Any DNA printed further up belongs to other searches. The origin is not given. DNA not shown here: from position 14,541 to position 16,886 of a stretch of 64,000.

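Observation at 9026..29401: Candidate pseudopilin O-glycosylation and disulfide-maturation island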

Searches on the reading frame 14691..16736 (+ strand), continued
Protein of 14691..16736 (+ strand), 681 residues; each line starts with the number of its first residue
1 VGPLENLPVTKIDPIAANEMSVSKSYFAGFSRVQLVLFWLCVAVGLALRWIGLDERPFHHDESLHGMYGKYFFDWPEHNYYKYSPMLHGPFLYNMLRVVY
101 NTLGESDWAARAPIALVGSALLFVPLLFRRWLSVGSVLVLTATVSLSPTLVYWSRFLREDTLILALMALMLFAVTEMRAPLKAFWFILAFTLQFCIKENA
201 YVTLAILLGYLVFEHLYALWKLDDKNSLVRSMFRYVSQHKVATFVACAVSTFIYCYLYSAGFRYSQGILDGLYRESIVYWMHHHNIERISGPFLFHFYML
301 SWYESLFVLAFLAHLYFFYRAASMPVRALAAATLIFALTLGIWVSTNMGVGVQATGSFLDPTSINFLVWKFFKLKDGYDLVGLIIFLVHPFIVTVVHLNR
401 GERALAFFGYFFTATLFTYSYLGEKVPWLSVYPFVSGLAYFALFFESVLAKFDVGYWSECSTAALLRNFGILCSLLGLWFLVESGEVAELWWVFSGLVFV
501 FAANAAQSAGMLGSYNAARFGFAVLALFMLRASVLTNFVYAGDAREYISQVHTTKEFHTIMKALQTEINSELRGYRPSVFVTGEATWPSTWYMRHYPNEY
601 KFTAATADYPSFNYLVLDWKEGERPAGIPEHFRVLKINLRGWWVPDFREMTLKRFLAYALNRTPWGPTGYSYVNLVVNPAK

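Call 53: predict_structure(alignment_id=A1)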
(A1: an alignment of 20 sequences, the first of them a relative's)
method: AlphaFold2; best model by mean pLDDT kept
length: 681 residues; sequences in the alignment: 20
mean_pLDDT: 85.0   pTM: 0.85
mean pLDDT of the five models: 85.0, 82.3, 82.0, 81.5, 81.3
residues with pLDDT >= 90: 352; 70-90: 251; 50-70: 45; < 50: 33
segments of 3 or more residues with pLDDT < 50: 1-22, 79-83, 350-352
pLDDT, mean of each block of 10 residues (from residue 1): 33 44 71 94 97 82 68 53 52 79 85 94 93 90 95 88 94 90 95 86 93 93 87 93 96 87 79 76 57 85 93 94 95 95 77 60 79 83 92 94 93 93 75 94 87 75 94 95 92 95 94 89 92 91 79 86 94 91 87 87 90 93 84 91 81 91 85 92 78
secondary structure, 60 per line:
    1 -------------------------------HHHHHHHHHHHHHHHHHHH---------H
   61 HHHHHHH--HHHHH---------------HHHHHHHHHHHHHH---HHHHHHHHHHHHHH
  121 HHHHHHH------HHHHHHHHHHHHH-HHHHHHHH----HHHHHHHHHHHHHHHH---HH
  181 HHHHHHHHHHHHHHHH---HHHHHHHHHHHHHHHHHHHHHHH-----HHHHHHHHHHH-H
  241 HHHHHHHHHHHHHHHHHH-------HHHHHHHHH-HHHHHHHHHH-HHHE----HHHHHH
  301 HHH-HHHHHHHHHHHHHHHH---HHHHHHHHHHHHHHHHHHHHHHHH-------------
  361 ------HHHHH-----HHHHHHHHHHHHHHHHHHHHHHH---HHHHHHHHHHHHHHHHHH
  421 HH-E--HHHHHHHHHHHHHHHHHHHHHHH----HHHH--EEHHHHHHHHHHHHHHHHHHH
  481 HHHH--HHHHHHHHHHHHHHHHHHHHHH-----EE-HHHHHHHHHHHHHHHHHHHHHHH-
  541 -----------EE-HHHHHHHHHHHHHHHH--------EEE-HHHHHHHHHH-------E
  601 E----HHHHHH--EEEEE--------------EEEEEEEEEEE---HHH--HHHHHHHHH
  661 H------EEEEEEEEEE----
elements in order (helices of 4 or more, strands of 3 or more residues): H32-50 H60-67 H70-74 H90-103 H107-127 H134-146 H148-155 H160-175 H179-196 H200-222 H228-238 H240-258 H266-274 H276-285 H295-303 H305-320 H324-347 H367-371 H377-399 H403-422 H427-449 H454-457 H462-484 H487-508 H517-539 H555-570 E579-581 H583-592 H606-611 E614-618 E633-643 H652-661 E668-677

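Call 57: fold_search(model_id=the predicted structure, library=pdb)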
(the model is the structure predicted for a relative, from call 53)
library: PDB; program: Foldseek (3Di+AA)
matches with E <= 10: 143; with E <= 0.001: 8
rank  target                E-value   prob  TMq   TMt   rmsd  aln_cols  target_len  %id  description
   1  5f15                  1.1e-05  1.00  0.40  0.48  13.6       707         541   14  Crystal Structure of ArnT from Cupriavidus metallidurans bound to Undecaprenyl phosphate (released 2016-02-17)
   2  9s6t_A                1.5e-05  1.00  0.46  0.62   9.5       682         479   11  Ternary cryo-EM structure of chicken ALG12 with Dol25-PP-GlcNAc2Man7, Dol25-P-Man, and Fab (released 2026-03-18)
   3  5ezm                  2.3e-05  1.00  0.44  0.53  11.4       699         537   12  Crystal Structure of ArnT from Cupriavidus metallidurans in the apo state (released 2016-02-17)
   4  8b6l_I                1.9e-04  1.00  0.37  0.37  17.4       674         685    9  Subtomogram average of the human Sec61-TRAP-OSTA-translocon (released 2022-12-07)
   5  9s6u_A                2.9e-04  1.00  0.39  0.47  13.6       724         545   11  Ternary cryo-EM structure of human ALG9 with Dol25-PP-GlcNAc2Man8, Dol25-P-Man and Fab (released 2026-03-18)
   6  6ezn_F                3.3e-04  1.00  0.36  0.37  15.6       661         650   11  Cryo-EM structure of the yeast oligosaccharyltransferase (OST) complex (released 2018-01-17)
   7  9s6s_A                7.0e-04  1.00  0.39  0.47  13.1       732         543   11  Ternary cryo-EM structure of human ALG9 with Dol25-PP-GlcNAc2Man6, Dol25-P-Man and Fab (released 2026-03-18)
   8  6s7t_A                9.1e-04  1.00  0.36  0.35  17.1       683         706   11  Cryo-EM structure of human oligosaccharyltransferase complex OST-B (released 2019-12-18)
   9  6p25_B                1.2e-03  1.00  0.26  0.26   5.3       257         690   14  Structure of S. cerevisiae protein O-mannosyltransferase Pmt1-Pmt2 complex bound to the sugar donor and a peptide acce (released 2019-07-10)
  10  9i5k_A                1.2e-03  1.00  0.32  0.42  13.8       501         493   14  Structure of the Chaetomium thermophilum Pmt4 homodimer (C2 symmetry) (released 2025-12-24)
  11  9e6i_B                1.5e-03  1.00  0.27  0.25   5.0       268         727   13  Cryo-EM structure of Saccharomyces cerevisiae Pmt4-Ccw5 complex (released 2025-10-15)
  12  9e61_B                1.5e-03  1.00  0.27  0.25   5.0       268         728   13  Cryo-EM structure of Saccharomyces cerevisiae Pmt4 apo form (released 2025-10-15)
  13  9e61_A                1.9e-03  1.00  0.27  0.25   5.0       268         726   13  Cryo-EM structure of Saccharomyces cerevisiae Pmt4 apo form (released 2025-10-15)
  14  7w72_U                2.3e-03  1.00  0.28  0.41  13.6       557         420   13  Structure of a human glycosylphosphatidylinositol (GPI) transamidase (released 2022-02-16)
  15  9i5l_A                2.7e-03  1.00  0.28  0.27   4.9       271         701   15  Structure of the Chaetomium thermophilum Pmt4 homodimer (C1 symmetry) (released 2025-12-24)
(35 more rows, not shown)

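Call 91: find_encoding_contigs(protein=P0007, flank=10000, max_places=1)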
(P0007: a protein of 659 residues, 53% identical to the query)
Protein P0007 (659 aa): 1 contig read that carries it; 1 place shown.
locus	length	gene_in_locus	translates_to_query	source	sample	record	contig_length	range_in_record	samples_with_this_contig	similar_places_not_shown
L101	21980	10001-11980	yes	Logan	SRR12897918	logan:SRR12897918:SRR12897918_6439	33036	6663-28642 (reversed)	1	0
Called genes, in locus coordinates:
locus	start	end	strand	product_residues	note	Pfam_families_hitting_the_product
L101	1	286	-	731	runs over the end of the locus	-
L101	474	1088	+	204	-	-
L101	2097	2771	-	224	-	PF07811:TadE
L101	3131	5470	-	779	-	-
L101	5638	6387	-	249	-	-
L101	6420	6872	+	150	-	-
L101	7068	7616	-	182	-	-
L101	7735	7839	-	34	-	-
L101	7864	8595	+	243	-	PF00535:Glycos_transf_2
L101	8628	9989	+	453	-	PF01593:Amino_oxidase, PF13450:NAD_binding_8, PF13738:Pyr_redox_3 (weak)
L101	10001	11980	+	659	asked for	PF13231:PMT_2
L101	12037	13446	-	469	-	PF08447:PAS_3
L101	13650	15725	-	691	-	PF10060:DUF2298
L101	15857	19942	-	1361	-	PF02366:PMT, PF13231:PMT_2, PF10060:DUF2298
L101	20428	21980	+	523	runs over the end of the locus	-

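Call 92: find_encoding_contigs(protein=P0010, flank=10000, max_places=1)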
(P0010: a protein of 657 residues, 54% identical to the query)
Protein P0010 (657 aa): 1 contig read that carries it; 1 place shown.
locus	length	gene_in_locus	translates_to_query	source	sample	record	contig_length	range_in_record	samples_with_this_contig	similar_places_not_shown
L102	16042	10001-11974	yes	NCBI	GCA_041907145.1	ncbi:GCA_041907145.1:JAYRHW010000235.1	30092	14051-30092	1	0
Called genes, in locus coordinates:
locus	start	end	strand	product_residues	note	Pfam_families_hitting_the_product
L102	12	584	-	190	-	-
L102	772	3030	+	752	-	-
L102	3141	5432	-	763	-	PF13400:Tad (weak)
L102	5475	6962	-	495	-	-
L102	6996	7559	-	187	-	PF07811:TadE (weak)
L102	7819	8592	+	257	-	PF00535:Glycos_transf_2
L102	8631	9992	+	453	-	PF01593:Amino_oxidase, PF13450:NAD_binding_8, PF13738:Pyr_redox_3 (weak)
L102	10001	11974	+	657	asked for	PF13231:PMT_2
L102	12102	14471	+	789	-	PF07631:PSD4 (weak), PF07627:PSCyt3, PF07624:PSD2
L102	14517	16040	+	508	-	?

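Call 93: find_encoding_contigs(protein=P0014, flank=10000, max_places=1)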
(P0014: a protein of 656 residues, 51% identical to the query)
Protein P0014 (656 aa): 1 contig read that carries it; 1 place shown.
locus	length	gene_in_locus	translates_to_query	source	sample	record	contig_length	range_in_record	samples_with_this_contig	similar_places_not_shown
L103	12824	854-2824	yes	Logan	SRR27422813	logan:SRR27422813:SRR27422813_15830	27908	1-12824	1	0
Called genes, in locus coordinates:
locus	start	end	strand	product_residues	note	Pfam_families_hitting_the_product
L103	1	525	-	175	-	?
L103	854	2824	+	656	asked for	-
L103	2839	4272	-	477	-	-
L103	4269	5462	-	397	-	PF09594:GT87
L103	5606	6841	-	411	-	PF01075:Glyco_transf_9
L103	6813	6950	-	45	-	-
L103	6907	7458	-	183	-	PF00156:Pribosyltran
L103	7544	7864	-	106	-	PF00050:Kazal_1, PF07648:Kazal_2 (faint)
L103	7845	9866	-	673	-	PF10060:DUF2298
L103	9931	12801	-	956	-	PF10060:DUF2298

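Call 94: find_encoding_contigs(protein=P0021, flank=10000, max_places=1)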
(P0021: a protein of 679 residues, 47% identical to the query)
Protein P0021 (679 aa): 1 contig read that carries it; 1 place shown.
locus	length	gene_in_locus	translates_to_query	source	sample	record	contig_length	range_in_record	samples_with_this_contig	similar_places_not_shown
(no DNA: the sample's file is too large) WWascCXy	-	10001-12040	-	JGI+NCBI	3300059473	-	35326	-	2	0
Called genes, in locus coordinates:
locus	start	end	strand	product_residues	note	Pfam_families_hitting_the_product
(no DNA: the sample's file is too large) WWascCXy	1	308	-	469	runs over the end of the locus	PF00082:Peptidase_S8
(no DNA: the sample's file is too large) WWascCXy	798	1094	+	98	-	-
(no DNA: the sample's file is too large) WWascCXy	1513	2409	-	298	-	PF00892:EamA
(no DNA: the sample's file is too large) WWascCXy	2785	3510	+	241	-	-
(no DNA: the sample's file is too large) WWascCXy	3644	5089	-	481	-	PF03951:Gln-synt_N, PF00120:Gln-synt_C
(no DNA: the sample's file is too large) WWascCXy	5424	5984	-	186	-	PF00255:GSHPx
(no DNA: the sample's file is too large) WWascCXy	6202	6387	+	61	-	-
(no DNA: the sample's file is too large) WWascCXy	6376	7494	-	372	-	PF13240:Zn_Ribbon_1 (weak), PF13428:TPR_14 (faint), PF12895:ANAPC3 (weak), PF00515:TPR_1 (faint), PF07719:TPR_2 (faint), PF14559:TPR_19 (weak), PF23914:TPR_CcmH_CycH, PF14559:TPR_19 (weak), +7 more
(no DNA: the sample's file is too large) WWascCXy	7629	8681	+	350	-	PF00535:Glycos_transf_2, PF13641:Glyco_tranf_2_3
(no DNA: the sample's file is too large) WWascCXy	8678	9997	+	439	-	PF00070:Pyr_redox (faint), PF00890:FAD_binding_2 (faint), PF01266:DAO, PF01593:Amino_oxidase, PF07992:Pyr_redox_2 (faint), PF12831:FAD_oxidored (weak), PF13450:NAD_binding_8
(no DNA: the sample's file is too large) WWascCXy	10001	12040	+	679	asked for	PF13231:PMT_2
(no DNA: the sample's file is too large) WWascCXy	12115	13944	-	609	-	?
